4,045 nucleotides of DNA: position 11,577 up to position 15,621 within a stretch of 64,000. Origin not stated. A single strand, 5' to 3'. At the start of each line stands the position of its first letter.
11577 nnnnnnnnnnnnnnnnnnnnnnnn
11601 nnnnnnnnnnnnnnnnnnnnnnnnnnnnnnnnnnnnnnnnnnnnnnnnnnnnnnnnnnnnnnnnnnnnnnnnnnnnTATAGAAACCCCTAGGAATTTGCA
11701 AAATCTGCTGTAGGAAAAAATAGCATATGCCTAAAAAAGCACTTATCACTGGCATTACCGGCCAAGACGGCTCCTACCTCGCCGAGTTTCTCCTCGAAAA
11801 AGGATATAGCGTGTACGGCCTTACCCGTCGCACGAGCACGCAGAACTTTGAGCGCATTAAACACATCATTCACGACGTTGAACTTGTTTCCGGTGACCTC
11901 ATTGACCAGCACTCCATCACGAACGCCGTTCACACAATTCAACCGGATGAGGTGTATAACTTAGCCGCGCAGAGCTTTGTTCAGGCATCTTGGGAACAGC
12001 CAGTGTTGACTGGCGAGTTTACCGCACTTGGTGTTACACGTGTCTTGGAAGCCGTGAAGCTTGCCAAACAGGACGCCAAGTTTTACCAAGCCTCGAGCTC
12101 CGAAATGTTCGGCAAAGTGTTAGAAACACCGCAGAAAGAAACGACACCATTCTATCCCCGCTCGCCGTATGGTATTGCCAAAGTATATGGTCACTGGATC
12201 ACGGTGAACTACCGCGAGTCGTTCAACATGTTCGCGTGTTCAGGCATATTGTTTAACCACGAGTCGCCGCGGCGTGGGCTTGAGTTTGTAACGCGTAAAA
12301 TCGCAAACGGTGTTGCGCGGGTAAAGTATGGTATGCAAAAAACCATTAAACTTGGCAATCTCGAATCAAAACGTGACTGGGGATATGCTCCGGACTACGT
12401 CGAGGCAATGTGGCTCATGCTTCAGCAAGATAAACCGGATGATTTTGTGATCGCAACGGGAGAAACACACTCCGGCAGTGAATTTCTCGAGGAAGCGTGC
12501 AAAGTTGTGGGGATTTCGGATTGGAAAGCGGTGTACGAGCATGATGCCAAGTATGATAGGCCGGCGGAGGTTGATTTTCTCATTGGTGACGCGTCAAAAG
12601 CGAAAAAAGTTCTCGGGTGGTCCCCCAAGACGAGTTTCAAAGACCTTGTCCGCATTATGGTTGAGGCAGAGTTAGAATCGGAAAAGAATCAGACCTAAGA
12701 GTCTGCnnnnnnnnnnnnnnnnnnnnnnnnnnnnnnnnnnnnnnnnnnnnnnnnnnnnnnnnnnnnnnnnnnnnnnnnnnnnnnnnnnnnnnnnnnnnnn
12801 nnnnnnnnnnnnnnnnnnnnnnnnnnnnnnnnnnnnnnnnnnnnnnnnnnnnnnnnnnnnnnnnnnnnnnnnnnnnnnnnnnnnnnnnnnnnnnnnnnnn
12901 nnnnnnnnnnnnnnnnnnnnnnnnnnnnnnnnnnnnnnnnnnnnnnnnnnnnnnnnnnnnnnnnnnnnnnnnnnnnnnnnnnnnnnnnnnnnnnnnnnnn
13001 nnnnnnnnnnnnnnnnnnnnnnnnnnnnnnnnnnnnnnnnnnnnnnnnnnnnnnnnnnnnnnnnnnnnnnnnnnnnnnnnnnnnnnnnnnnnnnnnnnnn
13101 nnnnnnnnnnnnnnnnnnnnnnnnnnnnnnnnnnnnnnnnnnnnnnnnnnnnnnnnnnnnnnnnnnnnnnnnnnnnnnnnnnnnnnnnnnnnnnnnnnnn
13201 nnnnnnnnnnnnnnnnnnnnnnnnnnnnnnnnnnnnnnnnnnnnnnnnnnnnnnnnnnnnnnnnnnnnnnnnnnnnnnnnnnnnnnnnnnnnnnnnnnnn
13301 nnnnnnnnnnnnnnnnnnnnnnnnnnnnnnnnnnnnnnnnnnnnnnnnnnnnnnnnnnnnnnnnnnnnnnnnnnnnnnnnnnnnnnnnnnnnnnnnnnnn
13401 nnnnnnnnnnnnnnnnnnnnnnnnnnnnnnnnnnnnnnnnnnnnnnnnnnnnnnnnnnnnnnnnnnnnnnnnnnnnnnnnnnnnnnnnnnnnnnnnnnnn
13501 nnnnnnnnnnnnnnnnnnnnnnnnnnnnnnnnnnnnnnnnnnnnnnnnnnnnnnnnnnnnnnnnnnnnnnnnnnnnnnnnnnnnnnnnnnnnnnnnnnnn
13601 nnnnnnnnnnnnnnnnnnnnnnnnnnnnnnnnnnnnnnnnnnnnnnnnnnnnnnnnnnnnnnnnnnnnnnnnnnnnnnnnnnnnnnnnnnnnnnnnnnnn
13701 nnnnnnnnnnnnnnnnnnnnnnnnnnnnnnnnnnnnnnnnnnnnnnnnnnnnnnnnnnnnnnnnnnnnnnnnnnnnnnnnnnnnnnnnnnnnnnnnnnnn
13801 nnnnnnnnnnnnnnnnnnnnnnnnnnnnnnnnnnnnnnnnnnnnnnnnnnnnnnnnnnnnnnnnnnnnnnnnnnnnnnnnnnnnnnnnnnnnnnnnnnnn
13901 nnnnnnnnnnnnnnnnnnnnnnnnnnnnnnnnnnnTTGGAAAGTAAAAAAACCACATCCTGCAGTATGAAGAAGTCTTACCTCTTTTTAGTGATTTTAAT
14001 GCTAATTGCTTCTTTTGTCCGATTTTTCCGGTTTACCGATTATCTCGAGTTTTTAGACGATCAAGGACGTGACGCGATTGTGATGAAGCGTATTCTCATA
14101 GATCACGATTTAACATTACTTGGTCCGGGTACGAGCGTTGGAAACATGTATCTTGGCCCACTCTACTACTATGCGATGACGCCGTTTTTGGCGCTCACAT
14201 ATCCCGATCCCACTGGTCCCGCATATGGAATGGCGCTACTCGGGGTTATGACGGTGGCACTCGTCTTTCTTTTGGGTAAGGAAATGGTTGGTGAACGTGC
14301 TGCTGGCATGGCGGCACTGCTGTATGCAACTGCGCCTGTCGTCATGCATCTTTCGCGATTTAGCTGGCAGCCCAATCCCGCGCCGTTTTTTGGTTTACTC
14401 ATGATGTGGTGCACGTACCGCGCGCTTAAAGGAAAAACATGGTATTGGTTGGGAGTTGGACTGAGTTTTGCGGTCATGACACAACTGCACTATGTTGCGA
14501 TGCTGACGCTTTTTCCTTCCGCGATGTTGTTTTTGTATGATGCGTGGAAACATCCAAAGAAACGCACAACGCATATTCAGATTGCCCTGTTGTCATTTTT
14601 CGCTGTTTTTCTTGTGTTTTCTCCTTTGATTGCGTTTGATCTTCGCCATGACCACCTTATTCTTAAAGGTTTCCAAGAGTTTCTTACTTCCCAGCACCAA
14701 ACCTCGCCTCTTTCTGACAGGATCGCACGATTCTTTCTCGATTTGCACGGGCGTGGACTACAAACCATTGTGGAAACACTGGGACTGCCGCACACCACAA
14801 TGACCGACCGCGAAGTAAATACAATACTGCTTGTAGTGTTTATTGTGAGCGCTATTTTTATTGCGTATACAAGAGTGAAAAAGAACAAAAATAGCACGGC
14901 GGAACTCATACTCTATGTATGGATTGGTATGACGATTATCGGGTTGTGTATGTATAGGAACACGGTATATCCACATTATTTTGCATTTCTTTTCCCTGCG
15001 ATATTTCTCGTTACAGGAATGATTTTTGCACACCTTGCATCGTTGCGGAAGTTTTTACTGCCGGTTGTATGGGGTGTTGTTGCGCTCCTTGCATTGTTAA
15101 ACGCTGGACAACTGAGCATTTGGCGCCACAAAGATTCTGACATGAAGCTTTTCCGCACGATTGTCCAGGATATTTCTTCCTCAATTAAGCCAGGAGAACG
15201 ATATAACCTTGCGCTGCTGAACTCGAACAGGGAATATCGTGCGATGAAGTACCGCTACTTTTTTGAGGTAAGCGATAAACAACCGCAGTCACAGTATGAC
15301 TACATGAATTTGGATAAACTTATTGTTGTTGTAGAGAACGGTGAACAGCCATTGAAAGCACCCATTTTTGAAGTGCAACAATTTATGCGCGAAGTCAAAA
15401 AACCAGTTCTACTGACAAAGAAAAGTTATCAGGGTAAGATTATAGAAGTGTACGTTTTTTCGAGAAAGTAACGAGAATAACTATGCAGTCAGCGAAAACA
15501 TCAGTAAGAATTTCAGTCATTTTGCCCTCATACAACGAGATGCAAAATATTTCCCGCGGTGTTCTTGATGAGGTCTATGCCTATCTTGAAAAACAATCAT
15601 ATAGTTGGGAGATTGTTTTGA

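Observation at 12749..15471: Fused GtrB-GtrA (polyprenyl-P sugar synthase plus flippase) with an adjacent GT-C gene, and the same module repeated across the locus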

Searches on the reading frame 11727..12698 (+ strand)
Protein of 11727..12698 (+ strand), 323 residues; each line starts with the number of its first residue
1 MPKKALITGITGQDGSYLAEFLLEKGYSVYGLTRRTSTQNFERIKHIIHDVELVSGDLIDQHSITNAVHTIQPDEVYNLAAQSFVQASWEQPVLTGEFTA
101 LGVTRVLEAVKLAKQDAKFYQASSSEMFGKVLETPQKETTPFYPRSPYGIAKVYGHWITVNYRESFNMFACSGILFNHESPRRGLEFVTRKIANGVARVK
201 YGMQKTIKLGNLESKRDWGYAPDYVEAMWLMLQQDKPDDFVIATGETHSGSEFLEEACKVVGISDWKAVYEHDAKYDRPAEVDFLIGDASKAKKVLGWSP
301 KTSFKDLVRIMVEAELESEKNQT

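Call 8: search_protein_families(library=pfam, proteins=[window:11727-12698:+], max_evalue=0.01)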
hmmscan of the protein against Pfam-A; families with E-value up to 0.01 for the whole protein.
window:11727-12698:+ (323 aa): 4 families
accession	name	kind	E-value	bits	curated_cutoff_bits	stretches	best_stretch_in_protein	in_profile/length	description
PF16363.11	GDP_Man_Dehyd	-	3.9e-133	444.5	27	1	6-311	1-332/332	GDP-mannose 4,6 dehydratase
PF01370.27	Epimerase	-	6.7e-71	238.9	20.9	1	5-243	1-240/240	NAD dependent epimerase/dehydratase family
PF04321.23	RmlD_sub_bind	-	2e-10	40.6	27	1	4-172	2-149/287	RmlD substrate binding domain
PF05368.20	NmrA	-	9.1e-08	32.5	27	1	3-71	3-70/298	NmrA-like family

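Call 20: search_protein_families(library=ncbifam, proteins=[window:11727-12698:+], max_evalue=0.00001)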
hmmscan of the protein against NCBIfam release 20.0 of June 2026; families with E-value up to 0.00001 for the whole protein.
window:11727-12698:+ (323 aa): 14 families
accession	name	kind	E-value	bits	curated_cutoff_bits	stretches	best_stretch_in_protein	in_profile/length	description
TIGR01472.1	gmd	equivalog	1.4e-132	442.1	415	1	3-318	1-341/342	GDP-mannose 4,6-dehydratase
TIGR04180.1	EDH_00030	hypoth_equivalog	1.2e-31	109.9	475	1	6-302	2-296/297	NAD-dependent 4,6-dehydratase LegB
TIGR01181.1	dTDP_gluc_dehyt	equivalog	8.9e-30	103.9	365.1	1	5-314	2-310/321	dTDP-glucose 4,6-dehydratase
TIGR02622.1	CDP_4_6_dhtase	equivalog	5.6e-25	88.2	278.45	1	3-166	5-172/352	CDP-glucose 4,6-dehydratase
TIGR01179.1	galE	equivalog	1.1e-20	73.7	262.3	1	5-169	2-166/332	UDP-glucose 4-epimerase GalE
NF007582.0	PRK10217.1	equivalog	4.1e-13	49.2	698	1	3-318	2-334/355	dTDP-glucose 4,6-dehydratase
NF007490.0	PRK10084.1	subfamily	3.5e-12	46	649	1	4-318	2-337/361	dTDP-glucose 4,6-dehydratase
NF043036.1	ErythonDh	equivalog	8.9e-11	41.6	325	1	4-162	2-163/321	D-erythronate dehydrogenase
TIGR03466.1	HpnA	hypoth_equivalog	7e-10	38.3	367.65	1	4-145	2-135/327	hopanoid-associated sugar epimerase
NF052578.1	StrlDmthSdmBMthl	equivalog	1.6e-08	34.7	600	1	5-164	3-150/328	sterol demethylase protein SdmB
NF007956.0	PRK10675.1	subfamily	2e-08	33.7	394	1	4-155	2-156/338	UDP-glucose 4-epimerase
NF049977.1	KDhSphingRedKdsR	equivalog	4e-06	26.4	400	1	5-72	6-66/267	3-ketodihydrosphingosine reductase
TIGR01214.1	rmlD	equivalog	5.4e-06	25.7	224.05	1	5-191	2-166/285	dTDP-4-dehydrorhamnose reductase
NF011728.1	PRK15181.1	equivalog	6.8e-06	25.3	760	0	2-177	15-194/348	Vi polysaccharide biosynthesis UDP-N-acetylglucosaminuronic acid C-4 epimerase TviC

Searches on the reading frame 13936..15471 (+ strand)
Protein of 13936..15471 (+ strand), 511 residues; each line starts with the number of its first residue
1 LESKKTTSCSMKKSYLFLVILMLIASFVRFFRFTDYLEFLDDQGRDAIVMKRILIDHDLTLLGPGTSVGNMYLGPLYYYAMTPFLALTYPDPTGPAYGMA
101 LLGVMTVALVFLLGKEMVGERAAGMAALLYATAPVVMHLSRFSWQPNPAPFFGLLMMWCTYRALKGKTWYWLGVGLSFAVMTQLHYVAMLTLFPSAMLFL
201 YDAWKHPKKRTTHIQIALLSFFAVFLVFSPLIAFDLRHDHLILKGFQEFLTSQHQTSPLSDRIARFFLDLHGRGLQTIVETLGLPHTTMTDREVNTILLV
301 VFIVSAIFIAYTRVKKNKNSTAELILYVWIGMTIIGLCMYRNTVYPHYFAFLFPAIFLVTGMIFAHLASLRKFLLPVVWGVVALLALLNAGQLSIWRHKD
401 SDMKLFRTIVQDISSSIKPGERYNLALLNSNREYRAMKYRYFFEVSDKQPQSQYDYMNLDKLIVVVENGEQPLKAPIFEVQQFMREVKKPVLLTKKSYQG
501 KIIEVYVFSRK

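Call 4: search_protein_families(library=pfam, proteins=[window:13936-15471:+], max_evalue=0.01)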
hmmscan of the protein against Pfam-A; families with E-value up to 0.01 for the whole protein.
window:13936-15471:+ (511 aa): 2 families
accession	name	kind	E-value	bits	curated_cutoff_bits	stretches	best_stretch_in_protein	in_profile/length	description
PF13231.12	PMT_2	-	1.7e-13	51.6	26.1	1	75-232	4-158/160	Dolichyl-phosphate-mannose-protein mannosyltransferase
PF19529.4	DUF6057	-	0.0072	15.7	29.8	0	84-233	62-210/569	Family of unknown function (DUF6057)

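Call 11: search_protein_families(library=ncbifam, proteins=[window:13936-15471:+], max_evalue=0.001)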
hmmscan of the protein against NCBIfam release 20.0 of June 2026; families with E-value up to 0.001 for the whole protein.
window:13936-15471:+ (511 aa): 1 family
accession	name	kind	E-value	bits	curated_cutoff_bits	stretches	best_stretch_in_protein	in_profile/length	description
TIGR03663.1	TIGR03663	subfamily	0.0001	21.5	126.25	1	70-229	48-211/435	flippase activity-associated protein Agl23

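Call 47: search_solved_structures(query=window:13936-15471:+, max_evalue=1)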
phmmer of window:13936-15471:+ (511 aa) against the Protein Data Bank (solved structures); distinct sequences matched with E-value up to 1: 0.

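Call 55: find_homologous_proteins(query=window:13966-15471:+, max_evalue=0.00001)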
Query window:13966-15471:+ (501 aa): 429 proteins with E <= 0.00001 among 8000 candidates; the best 120 are listed.
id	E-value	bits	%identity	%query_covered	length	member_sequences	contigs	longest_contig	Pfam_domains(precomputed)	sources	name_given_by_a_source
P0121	0.0e+0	1124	100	100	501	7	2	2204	PF13231.13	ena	-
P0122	6.4e-169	582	53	100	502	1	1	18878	PF13231.13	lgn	-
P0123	2.8e-165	570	52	100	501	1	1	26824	PF13231.13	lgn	-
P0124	1.6e-159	551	52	100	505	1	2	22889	PF13231.13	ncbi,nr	ncbi:MAG TPA: glycosyltransferase family 39 protein [Candidatus Saccharimonadia bacterium]|nr:glycos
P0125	4.7e-159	549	51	99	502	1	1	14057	PF13231.13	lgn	-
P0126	5.3e-159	549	51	100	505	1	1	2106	PF13231.13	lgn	-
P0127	1.0e-158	548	49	100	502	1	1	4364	PF13231.13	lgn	-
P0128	1.7e-157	544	50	100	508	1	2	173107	PF13231.13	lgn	-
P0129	5.9e-156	539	49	100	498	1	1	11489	PF13231.13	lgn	-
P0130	7.6e-156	538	50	100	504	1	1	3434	PF02366.25,PF13231.13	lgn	-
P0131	3.0e-154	533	48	100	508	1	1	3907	PF13231.13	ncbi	-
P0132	8.3e-154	532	49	100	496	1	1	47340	PF13231.13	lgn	-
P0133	4.5e-153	529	48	100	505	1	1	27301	PF13231.13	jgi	jgi:4-amino-4-deoxy-L-arabinose transferase-like glycosyltransferase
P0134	1.0e-152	528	51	97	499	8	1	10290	PF13231.13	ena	-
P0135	1.7e-152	527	48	100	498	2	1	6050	PF13231.13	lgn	-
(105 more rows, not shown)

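Call 58: search_solved_structures(query=A2, max_evalue=1, show_alignments=1)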
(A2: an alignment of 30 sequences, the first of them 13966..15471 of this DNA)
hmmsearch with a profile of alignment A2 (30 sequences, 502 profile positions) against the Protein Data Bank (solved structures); distinct sequences matched with E-value up to 1: 0.

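Call 65: predict_structure(alignment_id=A2)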
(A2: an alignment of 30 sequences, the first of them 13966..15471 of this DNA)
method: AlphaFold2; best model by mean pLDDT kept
length: 501 residues; sequences in the alignment: 30
mean_pLDDT: 91.7   pTM: 0.91
mean pLDDT of the five models: 91.7, 91.5, 91.3, 90.2, 89.4
residues with pLDDT >= 90: 367; 70-90: 118; 50-70: 16; < 50: 0
segments of 3 or more residues with pLDDT < 50: none
pLDDT, mean of each block of 10 residues (from residue 1): 91 96 88 92 93 77 87 95 93 97 97 98 93 76 98 97 96 85 96 96 97 92 90 87 83 91 94 77 91 94 80 95 92 87 97 96 96 96 85 89 93 95 92 94 94 95 93 94 93 94 84
secondary structure, 60 per line:
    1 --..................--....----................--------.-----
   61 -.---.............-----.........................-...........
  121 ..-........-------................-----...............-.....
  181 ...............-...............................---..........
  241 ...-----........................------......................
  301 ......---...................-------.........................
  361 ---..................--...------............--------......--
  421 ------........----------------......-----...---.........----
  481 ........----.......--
elements in order: H3-20 H23-26 H31-46 H66-78 H84-108 H110-122 H124-131 H139-154 H160-174 H176-195 H197-227 H231-243 H249-272 H279-306 H310-328 H336-360 H364-381 H393-404 E413-418 H427-434 E451-456 H468-476 E481-488 E493-499

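Call 67: fold_search(model_id=the predicted structure, library=pdb)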
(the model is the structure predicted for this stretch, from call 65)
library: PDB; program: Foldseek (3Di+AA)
matches with E <= 10: 297; with E <= 0.001: 12
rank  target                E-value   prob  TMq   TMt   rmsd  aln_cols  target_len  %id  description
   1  5f15                  4.1e-07  1.00  0.62  0.58   6.3       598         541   11  Crystal Structure of ArnT from Cupriavidus metallidurans bound to Undecaprenyl phosphate (released 2016-02-17)
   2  3waj                  8.4e-07  1.00  0.48  0.33  13.2       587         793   14  Crystal structure of the Archaeoglobus fulgidus oligosaccharyltransferase (O29867_ARCFU) complex with Zn and sulfate (released 2013-10-30)
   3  6ftg_5                4.5e-06  1.00  0.51  0.41  13.6       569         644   13  Subtomogram average of OST-containing ribosome-translocon complexes from canine rough microsomal membranes (released 2018-03-21)
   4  5ezm                  5.6e-06  1.00  0.61  0.58   7.9       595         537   11  Crystal Structure of ArnT from Cupriavidus metallidurans in the apo state (released 2016-02-17)
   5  9s6t_A                2.5e-05  1.00  0.59  0.61   7.1       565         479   11  Ternary cryo-EM structure of chicken ALG12 with Dol25-PP-GlcNAc2Man7, Dol25-P-Man, and Fab (released 2026-03-18)
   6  9n9j_I                3.2e-05  1.00  0.52  0.39  13.3       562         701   13  Structure of a GRP94 folding intermediate engaged with a CCDC134- and FKBP11-bound secretory translocon (released 2025-11-19)
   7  9s6u_A                1.5e-04  1.00  0.54  0.50   9.5       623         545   10  Ternary cryo-EM structure of human ALG9 with Dol25-PP-GlcNAc2Man8, Dol25-P-Man and Fab (released 2026-03-18)
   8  5ogl_A                2.5e-04  1.00  0.49  0.37   9.7       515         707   12  Structure of bacterial oligosaccharyltransferase PglB in complex with an acceptor peptide and an lipid-linked oligosac (released 2017-10-25)
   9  9s6s_A                3.7e-04  1.00  0.54  0.51   9.6       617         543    9  Ternary cryo-EM structure of human ALG9 with Dol25-PP-GlcNAc2Man6, Dol25-P-Man and Fab (released 2026-03-18)
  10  7oci_F                4.4e-04  1.00  0.54  0.44  10.8       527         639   14  Cryo-EM structure of yeast Ost6p containing oligosaccharyltransferase complex (released 2022-02-16)
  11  8agb_A                8.1e-04  1.00  0.54  0.44  10.4       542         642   14  Structure of yeast oligosaccharylransferase complex with lipid-linked oligosaccharide bound (released 2022-12-07)
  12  8age_A                9.3e-04  1.00  0.52  0.42  10.7       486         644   15  Structure of yeast oligosaccharylransferase complex with acceptor peptide bound (released 2022-12-07)
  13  6p25_B                1.0e-03  1.00  0.35  0.26   6.4       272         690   15  Structure of S. cerevisiae protein O-mannosyltransferase Pmt1-Pmt2 complex bound to the sugar donor and a peptide acce (released 2019-07-10)
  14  9e61_A                2.4e-03  1.00  0.36  0.25   4.0       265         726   14  Cryo-EM structure of Saccharomyces cerevisiae Pmt4 apo form (released 2025-10-15)
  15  9e61_B                2.6e-03  1.00  0.36  0.25   4.0       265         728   14  Cryo-EM structure of Saccharomyces cerevisiae Pmt4 apo form (released 2025-10-15)
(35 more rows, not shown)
